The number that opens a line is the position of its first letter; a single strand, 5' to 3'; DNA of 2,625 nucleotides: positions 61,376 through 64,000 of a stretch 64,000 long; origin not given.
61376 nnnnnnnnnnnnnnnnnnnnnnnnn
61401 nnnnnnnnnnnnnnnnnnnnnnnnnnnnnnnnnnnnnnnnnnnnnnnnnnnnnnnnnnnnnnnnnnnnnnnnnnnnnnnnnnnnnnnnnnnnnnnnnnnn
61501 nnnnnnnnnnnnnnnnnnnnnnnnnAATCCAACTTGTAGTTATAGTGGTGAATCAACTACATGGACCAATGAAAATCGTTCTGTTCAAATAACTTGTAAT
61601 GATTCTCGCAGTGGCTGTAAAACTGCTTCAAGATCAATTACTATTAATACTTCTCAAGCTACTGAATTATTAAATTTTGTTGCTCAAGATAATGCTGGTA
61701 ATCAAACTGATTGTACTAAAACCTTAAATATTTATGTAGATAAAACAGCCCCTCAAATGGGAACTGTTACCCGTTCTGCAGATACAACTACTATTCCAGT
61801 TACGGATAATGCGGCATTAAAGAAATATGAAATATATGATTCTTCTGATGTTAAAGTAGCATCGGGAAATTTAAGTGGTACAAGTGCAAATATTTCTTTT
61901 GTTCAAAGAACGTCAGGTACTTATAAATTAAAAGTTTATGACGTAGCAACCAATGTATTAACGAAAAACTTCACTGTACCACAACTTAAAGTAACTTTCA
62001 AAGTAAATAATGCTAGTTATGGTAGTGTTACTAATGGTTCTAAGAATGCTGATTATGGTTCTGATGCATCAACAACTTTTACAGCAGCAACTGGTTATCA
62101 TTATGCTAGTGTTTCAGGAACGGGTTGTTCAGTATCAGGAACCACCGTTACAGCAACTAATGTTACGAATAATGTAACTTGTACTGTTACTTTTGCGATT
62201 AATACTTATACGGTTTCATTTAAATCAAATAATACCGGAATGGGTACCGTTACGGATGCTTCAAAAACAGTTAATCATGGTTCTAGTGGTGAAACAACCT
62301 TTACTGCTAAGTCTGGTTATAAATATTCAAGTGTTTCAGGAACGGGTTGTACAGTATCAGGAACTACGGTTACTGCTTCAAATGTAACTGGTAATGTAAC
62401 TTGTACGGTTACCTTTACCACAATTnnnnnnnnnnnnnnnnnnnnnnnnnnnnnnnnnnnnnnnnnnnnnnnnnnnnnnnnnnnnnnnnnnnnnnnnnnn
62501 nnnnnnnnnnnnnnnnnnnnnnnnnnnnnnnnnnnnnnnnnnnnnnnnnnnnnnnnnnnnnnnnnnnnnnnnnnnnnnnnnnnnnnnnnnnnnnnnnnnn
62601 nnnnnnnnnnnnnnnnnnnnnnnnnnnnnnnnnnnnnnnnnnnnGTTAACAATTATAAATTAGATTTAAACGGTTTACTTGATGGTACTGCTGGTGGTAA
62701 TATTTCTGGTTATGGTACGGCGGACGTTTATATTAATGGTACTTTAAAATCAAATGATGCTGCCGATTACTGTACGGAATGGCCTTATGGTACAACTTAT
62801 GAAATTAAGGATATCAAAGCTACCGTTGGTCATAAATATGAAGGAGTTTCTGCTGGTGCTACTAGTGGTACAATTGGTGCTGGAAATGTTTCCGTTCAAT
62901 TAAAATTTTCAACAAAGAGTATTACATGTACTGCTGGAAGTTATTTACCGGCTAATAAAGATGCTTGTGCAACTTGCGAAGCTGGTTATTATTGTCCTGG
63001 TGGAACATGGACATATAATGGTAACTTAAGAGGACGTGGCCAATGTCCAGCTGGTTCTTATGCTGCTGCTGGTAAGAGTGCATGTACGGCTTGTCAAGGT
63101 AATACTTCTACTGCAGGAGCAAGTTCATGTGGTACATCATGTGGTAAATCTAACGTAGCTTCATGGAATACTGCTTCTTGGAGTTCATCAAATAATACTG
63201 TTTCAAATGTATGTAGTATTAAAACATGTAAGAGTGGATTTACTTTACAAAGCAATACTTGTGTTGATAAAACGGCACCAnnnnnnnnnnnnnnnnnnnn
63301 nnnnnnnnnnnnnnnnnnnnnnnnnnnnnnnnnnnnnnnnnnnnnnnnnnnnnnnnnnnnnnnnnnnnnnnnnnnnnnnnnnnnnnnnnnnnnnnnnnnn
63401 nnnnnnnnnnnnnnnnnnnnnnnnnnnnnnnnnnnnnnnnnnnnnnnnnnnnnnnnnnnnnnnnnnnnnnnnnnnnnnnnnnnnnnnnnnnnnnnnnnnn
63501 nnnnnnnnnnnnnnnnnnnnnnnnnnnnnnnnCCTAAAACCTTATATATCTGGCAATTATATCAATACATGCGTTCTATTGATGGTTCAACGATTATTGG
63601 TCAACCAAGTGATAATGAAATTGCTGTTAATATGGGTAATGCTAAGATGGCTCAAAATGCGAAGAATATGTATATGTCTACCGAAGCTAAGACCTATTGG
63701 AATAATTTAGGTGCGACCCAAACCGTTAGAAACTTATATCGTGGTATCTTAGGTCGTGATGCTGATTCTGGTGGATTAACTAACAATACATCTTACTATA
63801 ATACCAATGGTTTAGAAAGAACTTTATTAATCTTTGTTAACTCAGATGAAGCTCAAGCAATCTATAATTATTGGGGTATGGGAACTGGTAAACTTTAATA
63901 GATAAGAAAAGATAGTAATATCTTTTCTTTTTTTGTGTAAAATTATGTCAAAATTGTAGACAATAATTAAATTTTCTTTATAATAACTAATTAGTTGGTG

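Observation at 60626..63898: A 1090-aa multidomain surface protein built on a type IV pilin N-terminus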

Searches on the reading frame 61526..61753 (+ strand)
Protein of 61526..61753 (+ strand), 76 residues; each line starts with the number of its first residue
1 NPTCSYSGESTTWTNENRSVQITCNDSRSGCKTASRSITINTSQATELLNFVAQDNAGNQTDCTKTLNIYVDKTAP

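Call 71: find_related_loci(query=A3, collection=metagenome_contigs, flank=10000)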
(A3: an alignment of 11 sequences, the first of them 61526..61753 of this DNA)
Query A3 (76 aa) in metagenome_contigs; peptide patterns used: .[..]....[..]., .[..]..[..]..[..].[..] (x = any residue, [..] = any of these).
126 stretches matched a pattern; 43 encode a relative of the query (tblastn E <= 1e-3); 43 distinct loci.
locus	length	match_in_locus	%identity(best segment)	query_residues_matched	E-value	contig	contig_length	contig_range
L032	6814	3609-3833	56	2-76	6e-23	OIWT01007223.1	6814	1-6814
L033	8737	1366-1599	54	2-76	1e-21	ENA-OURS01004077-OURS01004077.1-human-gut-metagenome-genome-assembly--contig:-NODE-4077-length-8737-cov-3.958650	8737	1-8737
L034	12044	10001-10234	54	2-76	9e-22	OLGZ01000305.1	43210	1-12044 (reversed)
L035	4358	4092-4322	51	2-76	2e-20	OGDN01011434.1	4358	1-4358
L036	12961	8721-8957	48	2-76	2e-18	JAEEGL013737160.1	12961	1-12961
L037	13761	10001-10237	48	2-76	2e-18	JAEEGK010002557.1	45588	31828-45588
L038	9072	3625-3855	45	1-76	3e-17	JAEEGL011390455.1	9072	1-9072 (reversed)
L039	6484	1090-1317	53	2-76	1e-16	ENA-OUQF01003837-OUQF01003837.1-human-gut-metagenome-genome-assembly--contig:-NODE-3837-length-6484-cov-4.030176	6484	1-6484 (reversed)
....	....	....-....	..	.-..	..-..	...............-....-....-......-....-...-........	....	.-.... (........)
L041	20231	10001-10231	43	2-76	1e-15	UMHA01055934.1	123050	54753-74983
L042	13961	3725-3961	44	2-76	2e-15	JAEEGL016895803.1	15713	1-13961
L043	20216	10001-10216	49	2-76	2e-15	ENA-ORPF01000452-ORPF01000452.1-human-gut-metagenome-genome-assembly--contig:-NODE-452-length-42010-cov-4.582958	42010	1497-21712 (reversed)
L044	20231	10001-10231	43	2-76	2e-15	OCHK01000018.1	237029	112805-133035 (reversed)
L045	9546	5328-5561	38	1-76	2e-15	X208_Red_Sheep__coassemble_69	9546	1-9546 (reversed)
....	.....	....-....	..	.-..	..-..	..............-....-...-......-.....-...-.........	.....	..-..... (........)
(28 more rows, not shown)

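Call 82: search_protein_families(library=pfam, proteins=[L043:312-1793:+, L043:1715-2566:+, L043:2620-3939:+, L043:4132-4629:+, L043:4680-6317:+, L043:6334-7146:+, L043:7150-7911:+, L043:7924-8676:+, L043:11095-11904:+, L043:12553-13926:+], max_evalue=0.01)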
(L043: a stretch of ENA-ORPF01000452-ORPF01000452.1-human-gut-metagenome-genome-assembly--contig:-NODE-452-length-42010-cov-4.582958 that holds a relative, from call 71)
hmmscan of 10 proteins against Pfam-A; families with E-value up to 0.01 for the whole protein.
L043:312-1793:+ (494 aa): 2 families
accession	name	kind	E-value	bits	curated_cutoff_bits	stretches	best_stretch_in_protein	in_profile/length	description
PF00482.28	T2SSF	-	2.4e-53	179.8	25.2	2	160-282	2-125/125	Type II secretion system (T2SS), protein F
PF20990.2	DUF2207_C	-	0.0024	18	33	1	184-333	63-186/247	Predicted membrane protein (DUF2207) C-terminal domain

L043:1715-2566:+ (284 aa): 2 families
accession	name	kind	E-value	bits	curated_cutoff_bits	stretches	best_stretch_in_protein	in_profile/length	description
PF06750.18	A24_N_bact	-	3.3e-23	82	23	1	42-124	1-84/84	Bacterial Peptidase A24 N-terminal domain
PF01478.23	Peptidase_A24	-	3.7e-11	43.8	26.5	1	136-243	3-103/104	Type IV leader peptidase family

L043:2620-3939:+ (440 aa): 1 family
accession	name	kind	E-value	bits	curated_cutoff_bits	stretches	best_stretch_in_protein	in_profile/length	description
PF07261.16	DnaB_2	-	3.7e-11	43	22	1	310-378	6-72/74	Replication initiation and membrane attachment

L043:4132-4629:+ (166 aa): 1 family
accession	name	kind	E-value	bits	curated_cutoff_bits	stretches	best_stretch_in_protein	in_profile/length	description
PF01966.28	HD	-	5.8e-12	46.4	22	1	35-136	1-115/116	HD domain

L043:4680-6317:+ (546 aa): 5 families
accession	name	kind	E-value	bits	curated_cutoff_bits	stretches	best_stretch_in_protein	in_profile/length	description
PF02833.19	DHHA2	-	5.4e-26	91.9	27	1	419-543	1-126/126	DHHA2 domain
PF01368.27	DHH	-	5e-23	82.2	28.1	1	10-382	1-124/125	DHH family, N-terminal domain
PF07085.17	DRTGG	-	2.4e-15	56.7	25.2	1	143-243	1-102/105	DRTGG domain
PF00571.33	CBS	-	2.6e-09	37.7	24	1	85-129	11-55/57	CBS domain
PF02603.21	Hpr_kinase_N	-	0.0057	17.1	24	0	190-241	68-119/125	HPr Serine kinase N terminus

L043:6334-7146:+ (271 aa): 1 family
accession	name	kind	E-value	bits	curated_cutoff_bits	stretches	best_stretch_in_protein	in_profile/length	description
PF02673.24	BacA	-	2.7e-81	273.5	33.4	1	7-263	2-257/257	Bacitracin resistance protein BacA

L043:7150-7911:+ (254 aa): 3 families
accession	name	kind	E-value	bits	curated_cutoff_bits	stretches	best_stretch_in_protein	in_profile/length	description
PF02535.28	Zip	-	2e-23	83.6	35.1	2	94-250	155-321/323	ZIP Zinc transporter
PF17555.7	TssN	-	0.00023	21.1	30.3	0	9-136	6-126/274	Type VI secretion system, TssN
PF01757.29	Acyl_transf_3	-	0.0084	15.6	31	1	156-232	193-270/326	Acyltransferase domain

L043:7924-8676:+ (251 aa): 1 family
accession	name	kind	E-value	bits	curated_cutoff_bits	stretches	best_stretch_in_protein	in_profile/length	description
PF06541.16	ABC_trans_CmpB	-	9.7e-49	165.8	25.9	1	11-164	2-150/151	Putative ABC-transporter type IV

L043:11095-11904:+ (270 aa): 0 families

L043:12553-13926:+ (458 aa): 4 families
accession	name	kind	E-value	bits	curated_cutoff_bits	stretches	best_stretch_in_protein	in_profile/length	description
PF02878.22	PGM_PMM_I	-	7.4e-36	123.3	22.5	1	10-129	2-123/138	Phosphoglucomutase/phosphomannomutase, alpha/beta/alpha domain I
PF02879.22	PGM_PMM_II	-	1.7e-22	80.3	29.3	1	158-253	3-101/103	Phosphoglucomutase/phosphomannomutase, alpha/beta/alpha domain II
PF02880.22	PGM_PMM_III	-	6.2e-19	68.7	20.7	1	260-364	2-108/115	Phosphoglucomutase/phosphomannomutase, alpha/beta/alpha domain III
PF00408.26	PGM_PMM_IV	-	2.2e-11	44.1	23.1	1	376-449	2-66/68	Phosphoglucomutase/phosphomannomutase, C-terminal domain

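Call 84: find_homologous_proteins(query=L043:312-1793:+, max_evalue=1e-20)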
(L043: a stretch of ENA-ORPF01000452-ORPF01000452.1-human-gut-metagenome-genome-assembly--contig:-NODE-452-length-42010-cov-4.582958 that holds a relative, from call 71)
Query L043:312-1793:+ (494 aa): 7911 proteins with E <= 1e-20 among 8000 candidates; the best 120 are listed.
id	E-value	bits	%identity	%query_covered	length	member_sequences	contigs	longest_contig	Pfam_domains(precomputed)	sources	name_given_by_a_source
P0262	0.0e+0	1063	100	100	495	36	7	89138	PF00482.29,PF28597.1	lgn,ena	-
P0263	5.7e-274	927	90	100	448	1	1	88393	PF00482.29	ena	-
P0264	1.3e-265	899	82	100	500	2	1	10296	PF00482.29,PF28597.1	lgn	-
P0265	2.7e-262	888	81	100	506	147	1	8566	PF00482.29,PF28597.1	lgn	-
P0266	3.7e-261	885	81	100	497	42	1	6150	PF00482.29,PF28597.1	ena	-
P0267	2.5e-259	879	81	100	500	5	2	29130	PF00482.29,PF28597.1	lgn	-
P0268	2.7e-259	878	83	100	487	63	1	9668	PF00482.29,PF28597.1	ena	-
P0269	3.1e-259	878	83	100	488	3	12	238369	PF00482.29,PF28597.1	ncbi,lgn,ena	-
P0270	3.5e-259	878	81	100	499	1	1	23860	PF00482.29,PF28597.1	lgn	-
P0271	2.9e-258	875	82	100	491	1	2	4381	PF00482.29,PF28597.1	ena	-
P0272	3.6e-258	875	82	100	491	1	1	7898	PF00482.29,PF28597.1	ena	-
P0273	3.8e-258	875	81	100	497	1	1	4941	PF00482.29,PF28597.1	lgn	-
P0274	7.3e-258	874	82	100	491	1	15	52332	PF00482.29,PF28597.1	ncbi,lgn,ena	-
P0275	7.7e-258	874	82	100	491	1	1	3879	PF00482.29,PF28597.1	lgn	-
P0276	1.1e-257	873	82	100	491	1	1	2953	PF00482.29,PF28597.1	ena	-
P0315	1.5e-244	830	85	87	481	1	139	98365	PF00482.29,PF28597.1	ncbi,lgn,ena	-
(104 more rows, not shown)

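Call 85: find_encoding_contigs(protein=P0262, flank=10000, max_places=2)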
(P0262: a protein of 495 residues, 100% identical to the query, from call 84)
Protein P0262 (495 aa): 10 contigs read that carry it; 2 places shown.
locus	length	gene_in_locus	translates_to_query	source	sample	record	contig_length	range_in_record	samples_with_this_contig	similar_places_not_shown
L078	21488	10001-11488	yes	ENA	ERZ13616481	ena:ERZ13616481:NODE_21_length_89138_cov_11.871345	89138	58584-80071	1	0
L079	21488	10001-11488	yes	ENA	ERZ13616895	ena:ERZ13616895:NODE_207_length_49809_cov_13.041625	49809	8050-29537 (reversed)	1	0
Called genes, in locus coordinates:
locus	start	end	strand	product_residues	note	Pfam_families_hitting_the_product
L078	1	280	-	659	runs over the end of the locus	PF00437:T2SSE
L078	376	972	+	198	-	-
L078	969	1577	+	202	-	-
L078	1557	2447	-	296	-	-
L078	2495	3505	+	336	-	PF13180:PDZ_2, PF05362:Lon_C (weak)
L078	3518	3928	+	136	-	PF14539:DUF4442 (weak), PF13622:4HBT_3, PF03061:4HBT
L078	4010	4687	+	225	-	-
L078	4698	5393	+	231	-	-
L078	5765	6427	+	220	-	PF00072:Response_reg, PF00486:Trans_reg_C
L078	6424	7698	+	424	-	PF00512:HisKA, PF02518:HATPase_c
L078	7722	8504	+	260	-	PF00106:adh_short, PF13561:adh_short_C2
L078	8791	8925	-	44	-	-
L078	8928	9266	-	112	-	-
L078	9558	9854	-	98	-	PF14181:YqfQ (weak)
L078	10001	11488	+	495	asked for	PF28597:T2SSF_N, PF00482:T2SSF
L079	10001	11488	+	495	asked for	PF28597:T2SSF_N, PF00482:T2SSF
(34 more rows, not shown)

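Call 88: list_cluster_members(proteins=[P0315, P0269, P0024, P0053, P0102, P0007, P0105, P0046, P0075])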
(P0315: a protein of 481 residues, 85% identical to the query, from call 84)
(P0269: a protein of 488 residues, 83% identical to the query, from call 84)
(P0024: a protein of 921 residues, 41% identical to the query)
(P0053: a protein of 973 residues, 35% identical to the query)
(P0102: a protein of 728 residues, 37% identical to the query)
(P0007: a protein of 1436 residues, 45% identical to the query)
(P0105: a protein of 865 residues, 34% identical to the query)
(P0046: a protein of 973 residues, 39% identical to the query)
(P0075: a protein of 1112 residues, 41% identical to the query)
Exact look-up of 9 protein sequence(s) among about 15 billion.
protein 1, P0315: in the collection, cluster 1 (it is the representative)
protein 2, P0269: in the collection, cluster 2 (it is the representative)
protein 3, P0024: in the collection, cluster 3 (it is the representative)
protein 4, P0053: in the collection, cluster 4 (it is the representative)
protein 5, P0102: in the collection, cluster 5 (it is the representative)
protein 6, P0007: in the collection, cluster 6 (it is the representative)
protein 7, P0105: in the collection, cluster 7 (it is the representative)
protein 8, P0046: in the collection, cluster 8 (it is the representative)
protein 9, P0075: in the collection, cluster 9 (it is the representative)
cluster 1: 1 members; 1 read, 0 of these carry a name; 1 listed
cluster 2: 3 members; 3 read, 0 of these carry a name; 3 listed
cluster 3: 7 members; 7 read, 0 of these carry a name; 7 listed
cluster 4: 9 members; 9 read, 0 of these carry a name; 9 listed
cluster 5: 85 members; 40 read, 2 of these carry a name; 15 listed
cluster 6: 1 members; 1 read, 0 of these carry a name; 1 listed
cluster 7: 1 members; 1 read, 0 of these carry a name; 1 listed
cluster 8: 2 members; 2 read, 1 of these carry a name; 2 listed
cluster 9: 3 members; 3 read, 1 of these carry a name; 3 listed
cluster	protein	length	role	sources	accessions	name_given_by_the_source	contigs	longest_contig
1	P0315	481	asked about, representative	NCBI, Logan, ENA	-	-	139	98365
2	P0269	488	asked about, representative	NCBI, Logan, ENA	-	-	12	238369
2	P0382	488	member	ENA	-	-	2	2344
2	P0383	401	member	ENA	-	-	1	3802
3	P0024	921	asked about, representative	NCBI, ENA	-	-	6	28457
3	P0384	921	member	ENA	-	-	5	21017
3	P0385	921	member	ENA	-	-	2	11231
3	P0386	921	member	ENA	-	-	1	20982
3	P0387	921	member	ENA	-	-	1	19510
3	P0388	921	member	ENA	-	-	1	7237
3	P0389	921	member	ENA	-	-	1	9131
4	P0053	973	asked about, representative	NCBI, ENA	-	-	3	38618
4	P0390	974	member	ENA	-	-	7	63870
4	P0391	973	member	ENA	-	-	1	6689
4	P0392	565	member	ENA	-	-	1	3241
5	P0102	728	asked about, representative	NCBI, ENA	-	-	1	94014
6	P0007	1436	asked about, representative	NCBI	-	-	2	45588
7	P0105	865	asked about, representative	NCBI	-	-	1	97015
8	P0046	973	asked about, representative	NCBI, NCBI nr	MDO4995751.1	MAG: type II secretion system protein [Bacilli bacterium] | type II secretion system protein [Bacilli bacterium]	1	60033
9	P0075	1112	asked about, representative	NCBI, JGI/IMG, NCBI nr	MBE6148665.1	MAG: prepilin-type N-terminal cleavage/methylation domain-containing protein [Firmicutes ... | prepilin-type N-terminal cleavage/methylation domain-containing protein [Bacillota ...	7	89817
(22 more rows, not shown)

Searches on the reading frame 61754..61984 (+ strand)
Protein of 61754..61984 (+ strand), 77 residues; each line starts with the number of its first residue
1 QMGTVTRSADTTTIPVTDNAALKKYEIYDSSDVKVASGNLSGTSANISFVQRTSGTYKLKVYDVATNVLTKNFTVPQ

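Call 76: search_protein_families(library=pfam, proteins=[window:61754-61984:+], max_evalue=5)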
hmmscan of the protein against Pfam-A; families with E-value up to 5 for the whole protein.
window:61754-61984:+ (77 aa): 1 family
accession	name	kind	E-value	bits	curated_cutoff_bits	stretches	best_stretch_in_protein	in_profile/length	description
PF18962.6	Por_Secre_tail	-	0.068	13.9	27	1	11-71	9-72/75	Secretion system C-terminal sorting domain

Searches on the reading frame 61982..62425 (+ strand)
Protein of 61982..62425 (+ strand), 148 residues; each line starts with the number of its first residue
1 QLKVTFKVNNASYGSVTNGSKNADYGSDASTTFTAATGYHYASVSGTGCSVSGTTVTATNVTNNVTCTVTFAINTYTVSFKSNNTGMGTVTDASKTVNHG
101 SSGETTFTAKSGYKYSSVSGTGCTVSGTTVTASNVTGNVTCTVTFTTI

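Call 76: search_protein_families(library=pfam, proteins=[window:61982-62425:+], max_evalue=5)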
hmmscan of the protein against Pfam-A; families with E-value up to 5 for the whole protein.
window:61982-62425:+ (148 aa): 4 families
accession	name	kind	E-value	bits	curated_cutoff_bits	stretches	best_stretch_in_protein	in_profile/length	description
PF18998.6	Flg_new_2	-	3.5e-09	37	23.6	2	5-74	2-72/73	Divergent InlB B-repeat domain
PF24894.1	Hexapep_GlmU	-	0.0022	18.5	23.3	2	110-141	12-43/104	GlmU-like, C-terminal hexapeptide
PF06037.17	DUF922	-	0.51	10.8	27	1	20-60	23-62/153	Bacterial protein of unknown function (DUF922)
PF12276.13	DUF3617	-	2.3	9.5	24.5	0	118-143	34-59/106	Protein of unknown function (DUF3617)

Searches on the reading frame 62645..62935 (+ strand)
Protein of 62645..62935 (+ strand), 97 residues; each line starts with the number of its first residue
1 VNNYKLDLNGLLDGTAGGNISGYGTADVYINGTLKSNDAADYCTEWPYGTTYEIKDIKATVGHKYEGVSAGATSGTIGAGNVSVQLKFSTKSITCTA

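Call 76: search_protein_families(library=pfam, proteins=[window:62645-62935:+], max_evalue=5)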
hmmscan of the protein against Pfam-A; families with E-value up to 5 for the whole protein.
window:62645-62935:+ (97 aa): 2 families
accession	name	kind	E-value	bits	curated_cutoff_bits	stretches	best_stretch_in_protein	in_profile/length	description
PF24547.1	DUF7601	-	0.008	17.2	27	1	25-87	51-111/116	Domain of unknown function (DUF7601)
PF15868.10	MBF2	-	0.022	15.6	25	1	39-87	25-75/90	Transcription activator MBF2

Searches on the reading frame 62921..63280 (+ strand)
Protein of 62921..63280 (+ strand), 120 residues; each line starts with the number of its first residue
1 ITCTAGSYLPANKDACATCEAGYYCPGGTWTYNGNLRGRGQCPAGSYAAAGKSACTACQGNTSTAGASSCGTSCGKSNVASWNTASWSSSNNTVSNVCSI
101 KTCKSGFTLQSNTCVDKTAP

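Call 76: search_protein_families(library=pfam, proteins=[window:62921-63280:+], max_evalue=5)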
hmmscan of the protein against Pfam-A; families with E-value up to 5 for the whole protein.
window:62921-63280:+ (120 aa): 2 families
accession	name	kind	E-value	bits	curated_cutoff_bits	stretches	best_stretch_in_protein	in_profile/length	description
PF12662.13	cEGF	-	0.025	14.9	26.6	1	102-116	5-21/24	Complement Clr-like EGF-like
PF07699.19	Ephrin_rec_like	-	1.1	9.5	23.1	2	41-68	13-41/48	Tyrosine-protein kinase ephrin type A/B receptor-like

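Call 77: search_protein_families(library=ncbifam, proteins=[window:62921-63280:+], max_evalue=1)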
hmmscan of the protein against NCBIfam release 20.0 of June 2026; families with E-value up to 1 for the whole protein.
window:62921-63280:+ (120 aa): 0 families

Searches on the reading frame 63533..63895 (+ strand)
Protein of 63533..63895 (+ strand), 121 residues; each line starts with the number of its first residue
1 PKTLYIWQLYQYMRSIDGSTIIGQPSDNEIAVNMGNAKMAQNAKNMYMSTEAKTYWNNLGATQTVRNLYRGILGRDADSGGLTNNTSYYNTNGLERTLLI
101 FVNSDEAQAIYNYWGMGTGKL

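Call 76: search_protein_families(library=pfam, proteins=[window:63533-63895:+], max_evalue=5)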
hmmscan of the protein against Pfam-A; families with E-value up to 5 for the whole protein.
window:63533-63895:+ (121 aa): 2 families
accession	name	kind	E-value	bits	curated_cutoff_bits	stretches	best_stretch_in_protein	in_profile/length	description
PF13946.11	DUF4214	-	3.9e-05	24.1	23.2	1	43-109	1-70/72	Domain of unknown function (DUF4214)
PF00427.26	PBS_linker_poly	-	0.015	15.8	28.7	1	32-112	36-118/126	Phycobilisome Linker polypeptide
